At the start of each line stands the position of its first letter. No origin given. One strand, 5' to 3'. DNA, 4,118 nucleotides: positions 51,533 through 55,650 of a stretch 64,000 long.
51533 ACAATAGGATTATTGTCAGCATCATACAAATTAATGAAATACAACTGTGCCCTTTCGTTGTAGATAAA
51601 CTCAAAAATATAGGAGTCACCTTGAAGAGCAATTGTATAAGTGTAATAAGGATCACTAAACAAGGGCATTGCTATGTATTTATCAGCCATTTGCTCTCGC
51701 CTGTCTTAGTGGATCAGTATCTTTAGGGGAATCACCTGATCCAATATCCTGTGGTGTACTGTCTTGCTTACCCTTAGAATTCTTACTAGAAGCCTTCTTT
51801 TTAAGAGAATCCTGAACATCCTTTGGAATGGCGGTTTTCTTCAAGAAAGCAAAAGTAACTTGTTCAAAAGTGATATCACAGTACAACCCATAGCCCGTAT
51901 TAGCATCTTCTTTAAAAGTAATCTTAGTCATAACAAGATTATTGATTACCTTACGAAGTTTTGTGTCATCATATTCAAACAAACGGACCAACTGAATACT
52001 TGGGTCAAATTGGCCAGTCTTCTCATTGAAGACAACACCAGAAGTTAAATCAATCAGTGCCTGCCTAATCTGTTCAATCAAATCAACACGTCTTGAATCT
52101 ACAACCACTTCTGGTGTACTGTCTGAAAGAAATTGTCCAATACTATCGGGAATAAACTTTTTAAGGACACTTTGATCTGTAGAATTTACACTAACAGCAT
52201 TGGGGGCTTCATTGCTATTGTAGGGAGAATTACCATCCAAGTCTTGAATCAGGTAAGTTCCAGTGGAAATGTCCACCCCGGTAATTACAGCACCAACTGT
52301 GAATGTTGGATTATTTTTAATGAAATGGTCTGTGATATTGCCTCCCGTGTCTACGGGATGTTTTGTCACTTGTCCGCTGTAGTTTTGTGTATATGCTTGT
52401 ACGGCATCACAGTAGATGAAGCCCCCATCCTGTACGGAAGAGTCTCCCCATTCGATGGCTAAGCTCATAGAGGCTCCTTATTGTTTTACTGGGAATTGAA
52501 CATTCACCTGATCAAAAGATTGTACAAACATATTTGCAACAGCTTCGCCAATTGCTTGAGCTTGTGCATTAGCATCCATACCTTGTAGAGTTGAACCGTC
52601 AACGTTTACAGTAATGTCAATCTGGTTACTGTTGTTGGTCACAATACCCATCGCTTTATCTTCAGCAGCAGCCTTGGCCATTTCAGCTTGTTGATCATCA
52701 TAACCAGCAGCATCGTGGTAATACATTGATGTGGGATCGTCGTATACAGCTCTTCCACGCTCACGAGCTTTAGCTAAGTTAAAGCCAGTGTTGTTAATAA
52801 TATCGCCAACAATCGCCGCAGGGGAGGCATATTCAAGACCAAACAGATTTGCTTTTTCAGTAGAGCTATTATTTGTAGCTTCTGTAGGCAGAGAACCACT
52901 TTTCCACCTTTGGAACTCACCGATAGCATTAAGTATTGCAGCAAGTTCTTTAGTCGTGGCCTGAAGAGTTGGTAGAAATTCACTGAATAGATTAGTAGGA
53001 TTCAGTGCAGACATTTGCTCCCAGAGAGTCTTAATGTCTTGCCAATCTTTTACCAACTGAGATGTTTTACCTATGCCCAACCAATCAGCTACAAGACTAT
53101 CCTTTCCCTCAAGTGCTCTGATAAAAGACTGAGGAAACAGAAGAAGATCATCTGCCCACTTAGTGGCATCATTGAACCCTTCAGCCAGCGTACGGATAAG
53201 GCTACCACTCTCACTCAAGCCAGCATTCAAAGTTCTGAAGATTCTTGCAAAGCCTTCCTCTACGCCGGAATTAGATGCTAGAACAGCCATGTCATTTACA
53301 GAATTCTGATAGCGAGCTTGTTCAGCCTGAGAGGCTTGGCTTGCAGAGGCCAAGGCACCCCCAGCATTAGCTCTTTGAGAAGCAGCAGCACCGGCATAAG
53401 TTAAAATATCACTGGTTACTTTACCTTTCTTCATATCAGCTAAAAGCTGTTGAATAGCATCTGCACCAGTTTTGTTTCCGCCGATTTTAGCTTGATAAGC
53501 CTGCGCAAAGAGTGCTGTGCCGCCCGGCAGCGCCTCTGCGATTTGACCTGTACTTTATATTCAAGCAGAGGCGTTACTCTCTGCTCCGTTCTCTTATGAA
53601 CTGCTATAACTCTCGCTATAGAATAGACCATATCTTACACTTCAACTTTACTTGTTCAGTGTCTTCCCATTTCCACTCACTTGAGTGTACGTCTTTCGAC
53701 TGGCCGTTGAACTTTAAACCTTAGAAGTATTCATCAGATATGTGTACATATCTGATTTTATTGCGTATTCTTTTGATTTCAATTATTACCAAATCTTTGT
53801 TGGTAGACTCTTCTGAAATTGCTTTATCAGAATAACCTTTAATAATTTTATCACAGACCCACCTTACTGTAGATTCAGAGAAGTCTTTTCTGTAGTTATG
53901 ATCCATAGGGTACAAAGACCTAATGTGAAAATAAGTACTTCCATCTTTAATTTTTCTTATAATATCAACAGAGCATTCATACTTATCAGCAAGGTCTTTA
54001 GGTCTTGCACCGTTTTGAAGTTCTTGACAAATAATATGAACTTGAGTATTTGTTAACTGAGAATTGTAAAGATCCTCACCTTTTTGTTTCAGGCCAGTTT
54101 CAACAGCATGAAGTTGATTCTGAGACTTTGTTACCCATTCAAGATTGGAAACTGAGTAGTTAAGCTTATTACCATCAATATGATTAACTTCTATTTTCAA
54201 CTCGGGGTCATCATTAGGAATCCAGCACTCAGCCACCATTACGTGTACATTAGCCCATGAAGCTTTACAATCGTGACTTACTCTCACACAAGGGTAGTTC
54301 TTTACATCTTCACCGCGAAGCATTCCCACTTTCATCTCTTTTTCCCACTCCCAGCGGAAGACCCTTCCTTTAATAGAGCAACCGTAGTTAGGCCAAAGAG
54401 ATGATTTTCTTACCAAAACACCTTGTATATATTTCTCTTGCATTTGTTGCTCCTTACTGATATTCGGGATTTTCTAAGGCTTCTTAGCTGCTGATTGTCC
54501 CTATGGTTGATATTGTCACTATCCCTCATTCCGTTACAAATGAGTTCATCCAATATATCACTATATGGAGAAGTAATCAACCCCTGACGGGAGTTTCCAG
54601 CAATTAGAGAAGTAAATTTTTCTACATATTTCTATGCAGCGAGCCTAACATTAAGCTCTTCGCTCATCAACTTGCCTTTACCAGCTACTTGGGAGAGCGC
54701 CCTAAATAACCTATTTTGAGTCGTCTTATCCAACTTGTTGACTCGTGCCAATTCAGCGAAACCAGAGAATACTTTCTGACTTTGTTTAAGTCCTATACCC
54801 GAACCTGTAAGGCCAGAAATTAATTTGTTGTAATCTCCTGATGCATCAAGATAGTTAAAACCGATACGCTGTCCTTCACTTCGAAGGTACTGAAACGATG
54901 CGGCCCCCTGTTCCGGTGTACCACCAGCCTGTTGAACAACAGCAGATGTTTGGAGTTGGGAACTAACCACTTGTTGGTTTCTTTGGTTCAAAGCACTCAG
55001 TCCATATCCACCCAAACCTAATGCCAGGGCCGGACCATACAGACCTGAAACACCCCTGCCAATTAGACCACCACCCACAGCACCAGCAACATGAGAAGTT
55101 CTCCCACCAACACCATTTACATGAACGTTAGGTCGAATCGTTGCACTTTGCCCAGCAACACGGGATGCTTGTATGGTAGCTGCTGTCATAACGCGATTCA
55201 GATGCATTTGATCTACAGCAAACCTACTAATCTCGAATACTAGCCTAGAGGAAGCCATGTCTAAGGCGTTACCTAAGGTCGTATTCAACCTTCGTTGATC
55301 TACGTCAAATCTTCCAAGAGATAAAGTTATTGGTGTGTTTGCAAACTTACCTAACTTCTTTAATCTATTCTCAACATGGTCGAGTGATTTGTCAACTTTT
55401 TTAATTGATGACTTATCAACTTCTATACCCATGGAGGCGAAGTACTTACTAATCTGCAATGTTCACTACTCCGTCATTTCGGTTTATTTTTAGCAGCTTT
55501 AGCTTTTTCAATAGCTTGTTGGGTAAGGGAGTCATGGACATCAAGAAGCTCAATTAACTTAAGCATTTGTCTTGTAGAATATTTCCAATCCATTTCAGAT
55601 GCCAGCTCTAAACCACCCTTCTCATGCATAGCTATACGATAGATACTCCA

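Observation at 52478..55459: Tape measure gene split by a 1.1 kb insertion carrying an HNH homing endonuclease (candidate group I intron)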

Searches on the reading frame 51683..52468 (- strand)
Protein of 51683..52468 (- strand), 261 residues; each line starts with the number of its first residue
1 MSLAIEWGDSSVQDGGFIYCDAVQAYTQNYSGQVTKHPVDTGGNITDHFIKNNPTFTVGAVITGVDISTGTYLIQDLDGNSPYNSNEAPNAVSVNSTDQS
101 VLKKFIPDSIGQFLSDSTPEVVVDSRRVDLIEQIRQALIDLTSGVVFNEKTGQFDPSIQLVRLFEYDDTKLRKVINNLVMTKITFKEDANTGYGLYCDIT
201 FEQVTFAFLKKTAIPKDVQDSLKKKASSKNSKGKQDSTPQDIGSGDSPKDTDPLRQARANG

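Call 68: search_protein_families(library=pfam, proteins=[window:51683-52468:-], max_evalue=0.01)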
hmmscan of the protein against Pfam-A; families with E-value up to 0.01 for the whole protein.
window:51683-52468:- (261 aa): 1 family
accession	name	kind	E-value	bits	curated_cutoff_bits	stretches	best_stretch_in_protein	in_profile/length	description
PF21821.3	Dit_like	-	5.2e-21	75.5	24.2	1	21-215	2-127/127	Dit-like phage tail protein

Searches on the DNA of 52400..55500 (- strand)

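Call 5: search_dna_similar(query=window:52400-55500:-, collection=phages, mode=near, max_rows=30)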
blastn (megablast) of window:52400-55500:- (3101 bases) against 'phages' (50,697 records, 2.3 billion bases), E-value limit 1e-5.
Records with a match: 9; places in all: 9; records where one place covers at least 80% of the query: 0.
Best place of each record, by identity: 90-95% 8; 80-90% 1.
By first word of the organism name: Staphylococcus 9.
By host as written in the record: Staphylococcus sp. 3; Mammaliicoccus vitulinus C5817 3; Staphylococcus warneri PJI isolate 5 1; Staphylococcus sciuri 1; Staphylococcus aureus 1.
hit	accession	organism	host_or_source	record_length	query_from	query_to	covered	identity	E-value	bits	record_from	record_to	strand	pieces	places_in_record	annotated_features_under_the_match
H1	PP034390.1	Staphylococcus phage CF5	Staphylococcus warneri PJI isolate 5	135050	1786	1876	3%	84.9%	2e-15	92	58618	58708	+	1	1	none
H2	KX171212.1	Staphylococcus phage vB_SscM-1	Staphylococcus sp.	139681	1786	1835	2%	90.2%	1e-7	66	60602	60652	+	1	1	none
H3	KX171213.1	Staphylococcus phage vB_SscM-2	Staphylococcus sp.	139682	1786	1835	2%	90.2%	1e-7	66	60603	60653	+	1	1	none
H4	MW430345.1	Staphylococcus phage ZCSS1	Staphylococcus sciuri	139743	1786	1835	2%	90.2%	1e-7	66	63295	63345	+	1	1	none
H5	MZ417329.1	Staphylococcus phage PG-2021_31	Mammaliicoccus vitulinus C5817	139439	1786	1835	2%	90.2%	1e-7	66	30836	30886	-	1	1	record has no annotation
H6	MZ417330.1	Staphylococcus phage PG-2021_33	Mammaliicoccus vitulinus C5817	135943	1786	1835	2%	90.2%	1e-7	66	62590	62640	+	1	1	record has no annotation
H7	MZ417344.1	Staphylococcus phage PG-2021_76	Mammaliicoccus vitulinus C5817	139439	1786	1835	2%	90.2%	1e-7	66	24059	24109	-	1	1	record has no annotation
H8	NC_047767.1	Staphylococcus phage vB_SscM-1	Staphylococcus sp.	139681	1786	1835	2%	90.2%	1e-7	66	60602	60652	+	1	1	none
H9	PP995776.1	Staphylococcus phage UHP46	Staphylococcus aureus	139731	1786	1835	2%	90.2%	1e-7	66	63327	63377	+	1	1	none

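Call 19: get_annotated_region(hit=H1, flank=2500)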
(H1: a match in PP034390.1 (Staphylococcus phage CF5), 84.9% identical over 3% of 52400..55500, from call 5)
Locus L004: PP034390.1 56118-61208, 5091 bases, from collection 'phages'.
description: Staphylococcus phage CF5, complete genome.
organism: Staphylococcus phage CF5 (NCBI taxid 3113739)
taxonomy: Viruses; Duplodnaviria; Heunggongvirae; Uroviricota; Caudoviricetes; Herelleviridae; Twortvirinae; Silviavirus
host: Staphylococcus warneri PJI isolate 5; source: untreated Finham sewage; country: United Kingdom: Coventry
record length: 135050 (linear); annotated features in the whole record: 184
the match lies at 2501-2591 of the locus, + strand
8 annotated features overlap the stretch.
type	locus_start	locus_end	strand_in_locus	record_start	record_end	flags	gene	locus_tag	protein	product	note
CDS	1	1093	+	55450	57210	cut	-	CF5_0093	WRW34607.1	tail sheath protein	-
CDS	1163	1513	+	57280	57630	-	-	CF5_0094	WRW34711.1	virion structural protein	-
CDS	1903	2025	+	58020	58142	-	-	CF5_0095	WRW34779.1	hypothetical protein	-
CDS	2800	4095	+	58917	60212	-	-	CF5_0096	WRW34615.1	intron encoded nuclease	-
CDS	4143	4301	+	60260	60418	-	-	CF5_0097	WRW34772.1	hypothetical protein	-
CDS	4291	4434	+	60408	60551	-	-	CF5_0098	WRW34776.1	hypothetical protein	-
CDS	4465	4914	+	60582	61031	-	-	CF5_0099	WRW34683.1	hypothetical protein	-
CDS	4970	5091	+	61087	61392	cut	-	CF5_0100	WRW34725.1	virion structural protein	-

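Call 20: get_annotated_region(hit=H2, flank=2500)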
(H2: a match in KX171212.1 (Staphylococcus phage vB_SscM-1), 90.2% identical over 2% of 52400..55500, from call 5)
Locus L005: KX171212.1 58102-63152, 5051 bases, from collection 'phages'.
description: Staphylococcus phage vB_SscM-1, complete genome.
organism: Staphylococcus phage vB_SscM-1 (NCBI taxid 1868844)
taxonomy: Viruses; Duplodnaviria; Heunggongvirae; Uroviricota; Caudoviricetes; Herelleviridae; Twortvirinae; Sciuriunavirus; Sciuriunavirus SscM1
host: Staphylococcus sp.; source: sewage; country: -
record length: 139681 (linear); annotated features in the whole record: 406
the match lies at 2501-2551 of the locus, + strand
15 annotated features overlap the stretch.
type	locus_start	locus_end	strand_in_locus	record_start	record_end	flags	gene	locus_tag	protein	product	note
CDS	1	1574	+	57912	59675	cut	-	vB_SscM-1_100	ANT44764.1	major tail sheath protein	-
regulatory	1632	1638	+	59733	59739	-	-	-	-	ribosome_binding_site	-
CDS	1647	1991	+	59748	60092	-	-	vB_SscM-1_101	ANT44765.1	tail tube protein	-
regulatory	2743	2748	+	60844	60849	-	-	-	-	ribosome_binding_site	-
CDS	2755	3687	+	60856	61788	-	-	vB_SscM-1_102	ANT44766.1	hypothetical protein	-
regulatory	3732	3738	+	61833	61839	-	-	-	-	ribosome_binding_site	-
CDS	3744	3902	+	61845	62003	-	-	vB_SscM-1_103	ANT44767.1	hypothetical protein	-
regulatory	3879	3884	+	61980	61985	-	-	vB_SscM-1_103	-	ribosome_binding_site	-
CDS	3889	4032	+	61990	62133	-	-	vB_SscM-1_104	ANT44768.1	hypothetical protein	-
regulatory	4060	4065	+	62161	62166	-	-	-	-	ribosome_binding_site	-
CDS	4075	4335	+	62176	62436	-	-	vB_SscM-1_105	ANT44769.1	hypothetical protein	-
regulatory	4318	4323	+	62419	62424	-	-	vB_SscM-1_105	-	ribosome_binding_site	-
CDS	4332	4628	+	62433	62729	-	-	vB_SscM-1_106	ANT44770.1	virion component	-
regulatory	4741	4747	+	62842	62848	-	-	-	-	ribosome_binding_site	-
CDS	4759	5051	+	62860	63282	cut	-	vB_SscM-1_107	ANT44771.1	hypothetical protein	-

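Call 22: search_rna_families(sources=[L004, L005], threshold=evalue, max_evalue=1)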
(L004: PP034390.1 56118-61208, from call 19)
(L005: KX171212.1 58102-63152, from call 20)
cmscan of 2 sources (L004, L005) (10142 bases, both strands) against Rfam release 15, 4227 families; matches with E-value up to 1: 6.
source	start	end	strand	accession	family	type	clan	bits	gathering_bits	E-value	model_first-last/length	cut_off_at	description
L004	2378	2612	+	RF00028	Intron_gpI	Intron;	-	96.9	50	1.4e-24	1-253/253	no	Group I catalytic intron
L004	2095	2319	+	RF00028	Intron_gpI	Intron;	-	95.8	50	2.9e-24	1-253/253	no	Group I catalytic intron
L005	2380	2602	+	RF00028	Intron_gpI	Intron;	-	89.8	50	1.8e-22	1-253/253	no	Group I catalytic intron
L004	1771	2049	+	RF00028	Intron_gpI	Intron;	-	73.4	50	1.6e-17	1-253/253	no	Group I catalytic intron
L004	1480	1735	+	RF00028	Intron_gpI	Intron;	-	50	50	1.6e-10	1-253/253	no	Group I catalytic intron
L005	1973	2301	+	RF00028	Intron_gpI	Intron;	-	27.5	50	0.00089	1-253/253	no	Group I catalytic intron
